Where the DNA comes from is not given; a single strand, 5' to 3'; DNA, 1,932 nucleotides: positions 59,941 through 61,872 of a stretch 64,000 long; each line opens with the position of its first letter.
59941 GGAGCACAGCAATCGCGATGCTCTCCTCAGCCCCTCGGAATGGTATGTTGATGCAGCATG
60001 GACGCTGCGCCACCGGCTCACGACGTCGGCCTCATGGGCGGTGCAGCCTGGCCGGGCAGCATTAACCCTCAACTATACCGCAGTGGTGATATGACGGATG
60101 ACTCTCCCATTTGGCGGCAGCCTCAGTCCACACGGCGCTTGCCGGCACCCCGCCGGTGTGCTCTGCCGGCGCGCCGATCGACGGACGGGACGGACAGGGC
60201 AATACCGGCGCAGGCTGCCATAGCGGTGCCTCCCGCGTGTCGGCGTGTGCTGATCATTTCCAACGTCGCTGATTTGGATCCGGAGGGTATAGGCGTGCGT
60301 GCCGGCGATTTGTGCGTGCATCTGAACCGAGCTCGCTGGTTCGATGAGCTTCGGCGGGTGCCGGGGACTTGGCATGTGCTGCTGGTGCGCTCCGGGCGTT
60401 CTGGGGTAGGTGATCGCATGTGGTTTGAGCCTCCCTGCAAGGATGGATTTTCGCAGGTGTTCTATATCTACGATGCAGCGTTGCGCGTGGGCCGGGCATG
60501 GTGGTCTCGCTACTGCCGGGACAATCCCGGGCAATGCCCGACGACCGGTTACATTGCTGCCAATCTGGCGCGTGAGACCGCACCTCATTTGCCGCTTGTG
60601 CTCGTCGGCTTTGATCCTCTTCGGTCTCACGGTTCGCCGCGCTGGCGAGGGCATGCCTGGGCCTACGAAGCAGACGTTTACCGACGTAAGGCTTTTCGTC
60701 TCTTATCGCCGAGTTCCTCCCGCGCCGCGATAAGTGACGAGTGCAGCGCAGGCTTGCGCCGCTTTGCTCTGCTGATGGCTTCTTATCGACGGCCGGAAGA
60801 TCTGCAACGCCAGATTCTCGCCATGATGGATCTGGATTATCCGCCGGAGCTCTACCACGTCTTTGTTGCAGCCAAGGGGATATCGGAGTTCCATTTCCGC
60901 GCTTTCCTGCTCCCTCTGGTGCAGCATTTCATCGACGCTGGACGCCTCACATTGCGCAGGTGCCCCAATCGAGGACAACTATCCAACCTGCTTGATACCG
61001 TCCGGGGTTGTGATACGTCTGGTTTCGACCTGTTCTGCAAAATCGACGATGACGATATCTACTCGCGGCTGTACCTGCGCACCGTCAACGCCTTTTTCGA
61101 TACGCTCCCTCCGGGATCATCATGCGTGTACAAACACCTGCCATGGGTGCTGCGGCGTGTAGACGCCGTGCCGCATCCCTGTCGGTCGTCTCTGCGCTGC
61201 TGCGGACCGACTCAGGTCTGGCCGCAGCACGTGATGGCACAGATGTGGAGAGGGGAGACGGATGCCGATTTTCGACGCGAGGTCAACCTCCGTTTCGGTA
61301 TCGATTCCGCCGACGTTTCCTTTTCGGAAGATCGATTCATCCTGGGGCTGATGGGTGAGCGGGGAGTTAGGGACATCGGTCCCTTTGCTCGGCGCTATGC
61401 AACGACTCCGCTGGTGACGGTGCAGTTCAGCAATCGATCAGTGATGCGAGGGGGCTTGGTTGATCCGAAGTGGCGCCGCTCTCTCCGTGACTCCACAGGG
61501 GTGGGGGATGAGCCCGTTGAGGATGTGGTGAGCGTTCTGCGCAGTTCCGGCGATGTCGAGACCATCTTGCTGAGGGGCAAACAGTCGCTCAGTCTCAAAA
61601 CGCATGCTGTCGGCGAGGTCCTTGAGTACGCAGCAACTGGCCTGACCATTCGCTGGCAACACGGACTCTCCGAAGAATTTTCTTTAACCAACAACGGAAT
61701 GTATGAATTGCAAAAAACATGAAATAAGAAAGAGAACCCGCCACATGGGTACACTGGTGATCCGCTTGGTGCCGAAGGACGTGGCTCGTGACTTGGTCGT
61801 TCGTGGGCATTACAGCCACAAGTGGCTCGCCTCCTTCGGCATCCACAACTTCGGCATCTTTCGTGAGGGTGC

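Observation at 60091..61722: Soluble two-domain glycosyltransferase with a sialyltransferase-like N-domain fused to a GT-A (DXD) domain, operonic with mom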

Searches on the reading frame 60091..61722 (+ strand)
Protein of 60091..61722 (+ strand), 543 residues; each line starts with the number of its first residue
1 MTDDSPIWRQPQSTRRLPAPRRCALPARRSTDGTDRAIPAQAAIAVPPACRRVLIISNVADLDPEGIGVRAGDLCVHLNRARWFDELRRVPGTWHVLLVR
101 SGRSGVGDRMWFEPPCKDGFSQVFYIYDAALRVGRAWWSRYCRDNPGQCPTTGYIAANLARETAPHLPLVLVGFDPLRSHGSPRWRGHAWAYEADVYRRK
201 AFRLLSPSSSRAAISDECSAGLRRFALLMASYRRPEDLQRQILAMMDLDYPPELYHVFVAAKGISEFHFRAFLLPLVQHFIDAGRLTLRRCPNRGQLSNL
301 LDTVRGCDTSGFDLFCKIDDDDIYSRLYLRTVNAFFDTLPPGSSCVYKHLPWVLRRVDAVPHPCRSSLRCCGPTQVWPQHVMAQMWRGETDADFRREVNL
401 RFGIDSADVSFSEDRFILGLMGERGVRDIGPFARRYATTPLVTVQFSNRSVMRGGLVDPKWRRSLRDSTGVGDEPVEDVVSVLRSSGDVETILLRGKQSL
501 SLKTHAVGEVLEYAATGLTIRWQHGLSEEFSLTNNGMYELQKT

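Call 3: search_protein_families(library=pfam, proteins=[window:60091-61722:+], max_evalue=1)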
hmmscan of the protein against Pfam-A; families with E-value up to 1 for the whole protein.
window:60091-61722:+ (543 aa): 1 family
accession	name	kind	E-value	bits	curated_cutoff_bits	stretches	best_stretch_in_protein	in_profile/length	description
PF13641.12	Glyco_tranf_2_3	-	0.055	13.9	27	1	225-338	3-113/230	Glycosyltransferase like family 2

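Call 4: search_protein_families(library=phrogs, proteins=[window:60091-61722:+], max_evalue=1)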
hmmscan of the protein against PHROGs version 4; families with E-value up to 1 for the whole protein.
window:60091-61722:+ (543 aa): 0 families

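Call 5: find_homologous_proteins(query=window:60091-61722:+, max_evalue=0.001)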
Query window:60091-61722:+ (543 aa): 16 proteins with E <= 0.001 among 8000 candidates.
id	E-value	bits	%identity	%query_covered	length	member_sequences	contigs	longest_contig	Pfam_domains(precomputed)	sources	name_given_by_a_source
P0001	0.0e+0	1253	98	100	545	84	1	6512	-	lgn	-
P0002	2.8e-66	242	41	59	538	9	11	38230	-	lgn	-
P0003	1.5e-64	236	40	62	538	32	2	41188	-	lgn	-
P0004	2.2e-64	236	40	62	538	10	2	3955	-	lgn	-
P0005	3.0e-64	235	41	59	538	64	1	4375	-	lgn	-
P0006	1.6e-63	233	41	59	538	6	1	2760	-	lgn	-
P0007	6.4e-63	231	41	59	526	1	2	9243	-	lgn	-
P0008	1.1e-59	220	40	59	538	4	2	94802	-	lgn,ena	-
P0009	2.8e-48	183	37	58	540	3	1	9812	-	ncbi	-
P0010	5.0e-48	182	35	62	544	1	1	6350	-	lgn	-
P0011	1.7e-47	180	36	63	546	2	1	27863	-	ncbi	-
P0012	1.0e-40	158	35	60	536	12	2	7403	-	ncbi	-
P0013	3.3e-37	146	45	32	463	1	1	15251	-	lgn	-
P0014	9.9e-22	95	39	29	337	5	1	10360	-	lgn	-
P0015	2.6e-11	61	33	33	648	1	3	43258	PF01762.28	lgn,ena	-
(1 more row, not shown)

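Call 6: search_solved_structures(query=window:60091-61722:+, max_evalue=10, show_alignments=2)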
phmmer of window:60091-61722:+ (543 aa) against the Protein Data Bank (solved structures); distinct sequences matched with E-value up to 10: 3.
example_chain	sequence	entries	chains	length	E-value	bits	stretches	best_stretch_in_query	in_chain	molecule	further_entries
9yig_H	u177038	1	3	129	0.027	15.9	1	284-340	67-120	V634-136 Fab heavy chain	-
7yls_B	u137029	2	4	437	0.38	12.1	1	56-116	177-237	Rieske (2Fe-2S) domain protein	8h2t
9o71_A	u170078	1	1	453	0.39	12.1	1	56-116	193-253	Phenylpropionate dioxygenase-like ring-hydroxylating dioxygenase large terminal subunit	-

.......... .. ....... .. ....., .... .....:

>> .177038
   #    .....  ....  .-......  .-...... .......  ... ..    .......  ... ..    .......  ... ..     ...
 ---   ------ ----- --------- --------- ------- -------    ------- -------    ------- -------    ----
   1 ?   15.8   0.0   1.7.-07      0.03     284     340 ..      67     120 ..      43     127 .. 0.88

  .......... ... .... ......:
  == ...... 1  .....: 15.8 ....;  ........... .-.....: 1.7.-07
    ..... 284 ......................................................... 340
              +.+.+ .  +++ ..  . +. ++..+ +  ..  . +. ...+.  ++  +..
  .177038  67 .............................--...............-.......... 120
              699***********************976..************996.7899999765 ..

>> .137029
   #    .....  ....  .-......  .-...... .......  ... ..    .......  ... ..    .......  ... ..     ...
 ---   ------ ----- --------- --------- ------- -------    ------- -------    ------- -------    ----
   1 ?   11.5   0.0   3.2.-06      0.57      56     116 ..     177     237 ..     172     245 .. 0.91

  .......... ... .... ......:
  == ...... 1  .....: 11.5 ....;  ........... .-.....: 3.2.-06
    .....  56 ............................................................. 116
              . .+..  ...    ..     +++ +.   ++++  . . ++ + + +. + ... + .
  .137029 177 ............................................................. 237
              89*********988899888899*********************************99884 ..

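Call 12: search_dna_similar(query=window:60091-61722:+, collection=phages, mode=protein, max_evalue=0.001)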
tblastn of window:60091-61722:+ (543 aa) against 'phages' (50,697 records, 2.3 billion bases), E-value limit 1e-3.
No match.

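Call 16: find_encoding_contigs(protein=P0003, flank=6000, max_places=3)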
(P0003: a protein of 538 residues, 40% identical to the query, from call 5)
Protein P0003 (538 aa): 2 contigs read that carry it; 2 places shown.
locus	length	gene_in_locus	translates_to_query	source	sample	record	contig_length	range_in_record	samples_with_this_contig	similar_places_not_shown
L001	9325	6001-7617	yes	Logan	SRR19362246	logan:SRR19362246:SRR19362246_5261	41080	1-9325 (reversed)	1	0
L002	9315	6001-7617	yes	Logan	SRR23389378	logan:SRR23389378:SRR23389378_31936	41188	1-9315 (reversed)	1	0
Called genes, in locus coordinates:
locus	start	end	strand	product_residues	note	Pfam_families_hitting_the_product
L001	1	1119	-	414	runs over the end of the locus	PF00365:PFK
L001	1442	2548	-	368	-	PF00392:GntR, PF13377:Peripla_BP_3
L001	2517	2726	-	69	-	-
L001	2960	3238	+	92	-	-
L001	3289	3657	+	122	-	-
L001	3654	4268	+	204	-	PF01531:Glyco_transf_11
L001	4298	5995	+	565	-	PF04572:Gb3_synth (faint), PF01762:Galactosyl_T (weak)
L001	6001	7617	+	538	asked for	-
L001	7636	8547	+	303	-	PF04230:PS_pyruv_trans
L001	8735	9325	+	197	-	?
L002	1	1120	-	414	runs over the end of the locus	PF00365:PFK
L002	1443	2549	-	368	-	PF00392:GntR, PF13377:Peripla_BP_3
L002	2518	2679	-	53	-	-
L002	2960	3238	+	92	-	-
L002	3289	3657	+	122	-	-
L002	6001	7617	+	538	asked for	-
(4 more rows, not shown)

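Call 17: find_encoding_contigs(protein=P0015, flank=6000, max_places=3)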
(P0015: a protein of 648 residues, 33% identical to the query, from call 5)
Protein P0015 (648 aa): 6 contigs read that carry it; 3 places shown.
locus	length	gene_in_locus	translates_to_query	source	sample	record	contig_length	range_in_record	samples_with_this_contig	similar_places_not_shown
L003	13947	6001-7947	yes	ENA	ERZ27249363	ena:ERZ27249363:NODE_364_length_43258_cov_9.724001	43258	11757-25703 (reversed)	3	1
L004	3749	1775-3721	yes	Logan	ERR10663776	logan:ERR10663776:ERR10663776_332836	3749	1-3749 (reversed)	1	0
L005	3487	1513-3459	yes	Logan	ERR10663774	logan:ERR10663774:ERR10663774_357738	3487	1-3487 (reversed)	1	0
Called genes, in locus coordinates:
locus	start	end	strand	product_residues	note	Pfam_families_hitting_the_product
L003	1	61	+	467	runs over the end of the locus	-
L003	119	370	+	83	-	-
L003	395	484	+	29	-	-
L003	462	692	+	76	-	-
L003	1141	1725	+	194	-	-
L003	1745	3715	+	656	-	PF06074:Portal_Mu, PF18810:PBECR2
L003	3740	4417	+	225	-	-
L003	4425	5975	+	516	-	-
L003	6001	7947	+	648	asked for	PF01762:Galactosyl_T (weak)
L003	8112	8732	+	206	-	-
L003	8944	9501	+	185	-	-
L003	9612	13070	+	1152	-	-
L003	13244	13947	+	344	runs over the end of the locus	PF10123:Mu-like_Pro_N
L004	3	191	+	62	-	?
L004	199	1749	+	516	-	-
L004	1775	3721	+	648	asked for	PF01762:Galactosyl_T (weak)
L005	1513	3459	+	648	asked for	PF01762:Galactosyl_T (weak)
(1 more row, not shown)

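Call 18: find_encoding_contigs(protein=P0013, flank=8000, max_places=3)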
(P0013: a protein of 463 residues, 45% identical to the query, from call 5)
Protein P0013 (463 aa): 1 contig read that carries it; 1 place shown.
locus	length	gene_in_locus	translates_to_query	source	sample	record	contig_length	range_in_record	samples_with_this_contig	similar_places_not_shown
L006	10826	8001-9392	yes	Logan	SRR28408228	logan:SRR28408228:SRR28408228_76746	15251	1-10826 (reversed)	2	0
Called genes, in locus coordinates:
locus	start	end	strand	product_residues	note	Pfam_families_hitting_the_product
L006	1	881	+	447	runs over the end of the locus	-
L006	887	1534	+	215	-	-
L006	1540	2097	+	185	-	-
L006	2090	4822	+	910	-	-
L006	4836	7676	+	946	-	-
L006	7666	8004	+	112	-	-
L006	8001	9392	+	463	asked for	-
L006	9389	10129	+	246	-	PF01555:N6_N4_Mtase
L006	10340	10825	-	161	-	?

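Call 19: find_encoding_contigs(protein=P0001, flank=8000, max_places=4)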
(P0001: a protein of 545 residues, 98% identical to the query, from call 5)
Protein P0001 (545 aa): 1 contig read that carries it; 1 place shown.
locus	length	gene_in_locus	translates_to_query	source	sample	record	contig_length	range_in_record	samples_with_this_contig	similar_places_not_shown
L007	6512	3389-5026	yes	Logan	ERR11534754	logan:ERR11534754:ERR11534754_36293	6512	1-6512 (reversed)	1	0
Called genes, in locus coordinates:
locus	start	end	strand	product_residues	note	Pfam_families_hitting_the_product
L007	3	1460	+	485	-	?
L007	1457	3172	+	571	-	-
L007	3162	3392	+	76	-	-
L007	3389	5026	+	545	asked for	-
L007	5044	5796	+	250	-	PF25680:Mom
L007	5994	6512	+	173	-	?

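Call 29: predict_structure(alignment_id=A1)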
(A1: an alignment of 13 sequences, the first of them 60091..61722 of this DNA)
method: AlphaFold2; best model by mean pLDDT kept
length: 543 residues; sequences in the alignment: 13
mean_pLDDT: 59.9   pTM: 0.47
mean pLDDT of the five models: 59.9, 59.6, 59.4, 57.9, 57.4
residues with pLDDT >= 90: 64; 70-90: 164; 50-70: 114; < 50: 201
segments of 3 or more residues with pLDDT < 50: 1-43, 99-135, 145-151, 175-220, 354-372, 405-411, 438-477
pLDDT, mean of each block of 10 residues (from residue 1): 29 27 24 28 58 67 62 70 64 61 27 31 34 50 46 59 70 40 24 26 23 34 89 70 80 94 84 85 94 85 92 88 71 86 77 45 45 75 90 82 48 77 82 55 36 31 27 43 68 66 70 84 88 71 71
secondary structure, 60 per line:
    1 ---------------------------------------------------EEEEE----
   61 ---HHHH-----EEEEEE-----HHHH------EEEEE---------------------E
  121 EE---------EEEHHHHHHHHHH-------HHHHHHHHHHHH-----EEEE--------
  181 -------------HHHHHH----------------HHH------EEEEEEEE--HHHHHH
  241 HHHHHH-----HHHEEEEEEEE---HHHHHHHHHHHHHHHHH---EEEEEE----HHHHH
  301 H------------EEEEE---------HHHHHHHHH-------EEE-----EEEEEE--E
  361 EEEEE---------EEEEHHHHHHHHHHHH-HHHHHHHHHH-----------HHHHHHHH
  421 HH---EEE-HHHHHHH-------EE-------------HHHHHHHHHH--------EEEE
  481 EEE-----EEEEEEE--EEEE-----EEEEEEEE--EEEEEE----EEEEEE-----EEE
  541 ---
elements in order: E52-56 H64-67 E73-78 H84-87 E94-98 E120-122 E132-134 H135-144 H152-163 E169-172 H194-199 E225-232 H235-246 E255-262 H266-282 E286-291 H296-301 E314-318 H328-336 E344-346 E352-357 E360-365 E375-378 H379-390 H392-401 H413-422 E426-428 H430-436 H459-468 E477-483 E489-495 E498-501 E507-514 E517-522 E527-532 E538-540

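Call 34: fold_search(model_id=the predicted structure, library=pdb)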
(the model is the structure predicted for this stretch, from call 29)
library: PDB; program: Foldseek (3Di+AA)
matches with E <= 10: 1319; with E <= 0.001: 174
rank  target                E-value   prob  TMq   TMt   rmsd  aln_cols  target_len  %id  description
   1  6p61_B                6.6e-07  1.00  0.27  0.67   5.8       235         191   12  Structure of a Glycosyltransferase from Leptospira borgpetersenii serovar Hardjo-bovis (strain JB197) (released 2019-07-10)
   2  6yv7_B                7.8e-07  1.00  0.24  0.37   7.4       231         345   15  Mannosyltransferase PcManGT from Pyrobaculum calidifontis (released 2020-07-22)
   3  6p61_C                9.3e-07  1.00  0.27  0.68   5.7       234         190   12  Structure of a Glycosyltransferase from Leptospira borgpetersenii serovar Hardjo-bovis (strain JB197) (released 2019-07-10)
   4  6p61_A                1.6e-06  1.00  0.27  0.68   5.7       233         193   12  Structure of a Glycosyltransferase from Leptospira borgpetersenii serovar Hardjo-bovis (strain JB197) (released 2019-07-10)
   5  6yv7_A                1.7e-06  1.00  0.23  0.34   8.2       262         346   13  Mannosyltransferase PcManGT from Pyrobaculum calidifontis (released 2020-07-22)
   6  5tzi                  1.7e-06  1.00  0.24  0.37  10.4       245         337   12  Crystal structure of S. aureus TarS 1-349 (released 2017-01-04)
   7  6h4f_I                6.5e-06  1.00  0.26  0.43   7.6       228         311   10  TarP-3RboP (released 2018-09-26)
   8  9jma_A                7.4e-06  1.00  0.23  0.38   6.7       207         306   14  Crystal structure of glycosyltransferase AvpGT (released 2025-01-29)
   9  6h4f_A                7.4e-06  1.00  0.24  0.39  12.0       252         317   11  TarP-3RboP (released 2018-09-26)
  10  6h4f_B                8.3e-06  1.00  0.26  0.41  10.5       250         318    9  TarP-3RboP (released 2018-09-26)
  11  9o4g_A                8.8e-06  1.00  0.27  0.22  17.0       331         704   13  Cryo-EM structure of the CHSY3-CHPF1 chondroitin synthase heterodimer (released 2026-03-04)
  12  4nai                  8.8e-06  1.00  0.22  0.47  10.7       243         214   11  Arabidopsis thaliana IspD apo (released 2014-01-29)
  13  6h4f_E                9.3e-06  1.00  0.24  0.39  11.2       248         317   11  TarP-3RboP (released 2018-09-26)
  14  6h4f_C                1.0e-05  1.00  0.25  0.42  11.1       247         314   10  TarP-3RboP (released 2018-09-26)
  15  2z87_A                1.0e-05  1.00  0.23  0.22   7.2       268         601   12  Crystal structure of chondroitin polymerase from Escherichia coli strain K4 (K4CP) complexed with UDP-GalNAc and UDP (released 2008-09-16)
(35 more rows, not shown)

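Call 37: find_related_loci(query=window:60091-61722:+, collection=genome_contigs, flank=8000)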
Query window:60091-61722:+ (543 aa) in genome_contigs; peptide patterns used: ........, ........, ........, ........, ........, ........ (x = any residue, [..] = any of these).
42 stretches matched a pattern; 27 encode a relative of the query (tblastn E <= 1e-3); 27 distinct loci.
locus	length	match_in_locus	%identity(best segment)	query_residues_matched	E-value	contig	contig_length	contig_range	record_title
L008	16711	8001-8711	33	213-457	3e-24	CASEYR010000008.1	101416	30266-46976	uncultured Alphaproteobacteria bacterium isolate B5_L1_362362_idba_bin.105 genome assembly, contig: B5_L1_362362_idba_bi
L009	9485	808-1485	30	224-454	2e-21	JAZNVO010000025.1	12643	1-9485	MAG: Alphaproteobacteria bacterium isolate T1900044789_TS20190255.MAGScoT_cleanbin_000022 SGB_2638_k141_1348674, whole g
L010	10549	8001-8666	31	224-454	5e-21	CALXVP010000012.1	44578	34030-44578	MAG: uncultured Alphaproteobacteria bacterium isolate BRZ_DT__bin56 genome assembly, contig: BRZ_DT__NODE_757_length_445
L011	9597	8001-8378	39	210-337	1e-20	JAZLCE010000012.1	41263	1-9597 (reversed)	MAG: Alphaproteobacteria bacterium isolate T1900045053_TC20190046.MAGScoT_cleanbin_000005 SGB_4532_k141_302384, whole ge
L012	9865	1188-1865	29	224-454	3e-20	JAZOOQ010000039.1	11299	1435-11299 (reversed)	MAG: Alphaproteobacteria bacterium isolate T1900045627_YK20190321.MAGScoT_cleanbin_000013 SGB_8036_k141_1934077, whole g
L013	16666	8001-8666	29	224-454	5e-20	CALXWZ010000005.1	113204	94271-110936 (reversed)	MAG: uncultured Alphaproteobacteria bacterium isolate BRZ_CI__bin89 genome assembly, contig: BRZ_CI__NODE_257_length_113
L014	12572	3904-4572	31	223-454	8e-20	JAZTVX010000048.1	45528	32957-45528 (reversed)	MAG: Alphaproteobacteria bacterium isolate T1900045336_YK20190025.MAGScoT_cleanbin_000012 SGB_6600_k141_753005, whole ge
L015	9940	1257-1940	30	224-454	8e-20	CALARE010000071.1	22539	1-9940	MAG TPA_asm: uncultured Alphaproteobacteria bacterium isolate SRR6425825_bin.103_CONCOCT_v1.1_MAG genome assembly, conti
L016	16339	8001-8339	43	223-337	8e-20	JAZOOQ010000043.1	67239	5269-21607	MAG: Alphaproteobacteria bacterium isolate T1900045627_YK20190321.MAGScoT_cleanbin_000013 SGB_8036_k141_1820011, whole g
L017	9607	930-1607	31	224-454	5e-19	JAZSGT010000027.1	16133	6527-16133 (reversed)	MAG: Alphaproteobacteria bacterium isolate T1900044577_TS20190043.MAGScoT_cleanbin_000024 SGB_515_k141_2978490, whole ge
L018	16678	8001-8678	29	224-454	6e-19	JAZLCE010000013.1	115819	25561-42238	MAG: Alphaproteobacteria bacterium isolate T1900045053_TC20190046.MAGScoT_cleanbin_000005 SGB_4532_k141_583993, whole ge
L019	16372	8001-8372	39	213-337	4e-18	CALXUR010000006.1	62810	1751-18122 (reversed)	MAG: uncultured Alphaproteobacteria bacterium isolate BRZ_KF__bin82 genome assembly, contig: BRZ_KF__NODE_676_length_628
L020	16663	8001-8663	31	224-454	6e-18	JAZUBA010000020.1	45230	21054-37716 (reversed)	MAG: Alphaproteobacteria bacterium isolate T1900045318_YK20190007.MAGScoT_cleanbin_000005 SGB_6327_k141_452755, whole ge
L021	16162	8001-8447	35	224-374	2e-17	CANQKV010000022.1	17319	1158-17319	MAG: uncultured Alphaproteobacteria bacterium isolate Lapin-026__bin93 genome assembly, contig: Lapin-026__NODE_3882_len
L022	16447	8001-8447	34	224-374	2e-17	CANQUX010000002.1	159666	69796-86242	MAG: uncultured Alphaproteobacteria bacterium isolate Lapin-032__bin105 genome assembly, contig: Lapin-032__NODE_122_len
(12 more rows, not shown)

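Call 38: find_related_loci(query=window:60091-61722:+, collection=viral_contigs, flank=8000)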
Query window:60091-61722:+ (543 aa) in viral_contigs; peptide patterns used: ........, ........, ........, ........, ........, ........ (x = any residue, [..] = any of these).
2 stretches matched a pattern; 2 encode a relative of the query (tblastn E <= 1e-3); 2 distinct loci.
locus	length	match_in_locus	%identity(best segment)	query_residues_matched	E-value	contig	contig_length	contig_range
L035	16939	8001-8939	31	224-540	4e-40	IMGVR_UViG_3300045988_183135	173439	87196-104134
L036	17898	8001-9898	31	222-538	1e-36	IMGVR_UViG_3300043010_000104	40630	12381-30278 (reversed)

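Call 74: find_encoding_contigs(protein=P0008, flank=10000, max_places=2)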
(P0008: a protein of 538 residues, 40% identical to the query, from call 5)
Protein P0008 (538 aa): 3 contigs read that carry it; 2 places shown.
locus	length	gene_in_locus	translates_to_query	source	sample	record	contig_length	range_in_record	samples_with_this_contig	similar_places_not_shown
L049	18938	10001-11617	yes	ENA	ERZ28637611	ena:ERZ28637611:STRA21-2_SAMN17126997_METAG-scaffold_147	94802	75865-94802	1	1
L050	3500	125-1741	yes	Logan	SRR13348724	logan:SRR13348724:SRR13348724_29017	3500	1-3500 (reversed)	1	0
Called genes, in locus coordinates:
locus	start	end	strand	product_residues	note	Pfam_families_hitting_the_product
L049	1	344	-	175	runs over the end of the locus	PF02572:CobA_CobO_BtuR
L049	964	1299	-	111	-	-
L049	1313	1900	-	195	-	PF13539:Peptidase_M15_4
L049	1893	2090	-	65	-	-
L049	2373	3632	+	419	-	-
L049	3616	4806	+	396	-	-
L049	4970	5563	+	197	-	-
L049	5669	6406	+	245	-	-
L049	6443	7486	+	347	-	PF13692:Glyco_trans_1_4 (weak), PF00534:Glycos_transf_1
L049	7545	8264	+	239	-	PF01531:Glyco_transf_11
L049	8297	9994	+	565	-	PF04572:Gb3_synth (faint), PF01762:Galactosyl_T (faint)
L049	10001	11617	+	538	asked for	-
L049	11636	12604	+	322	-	PF04230:PS_pyruv_trans (weak)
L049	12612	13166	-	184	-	-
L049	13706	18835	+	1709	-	PF05593:RHS_repeat (faint)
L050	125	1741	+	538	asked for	-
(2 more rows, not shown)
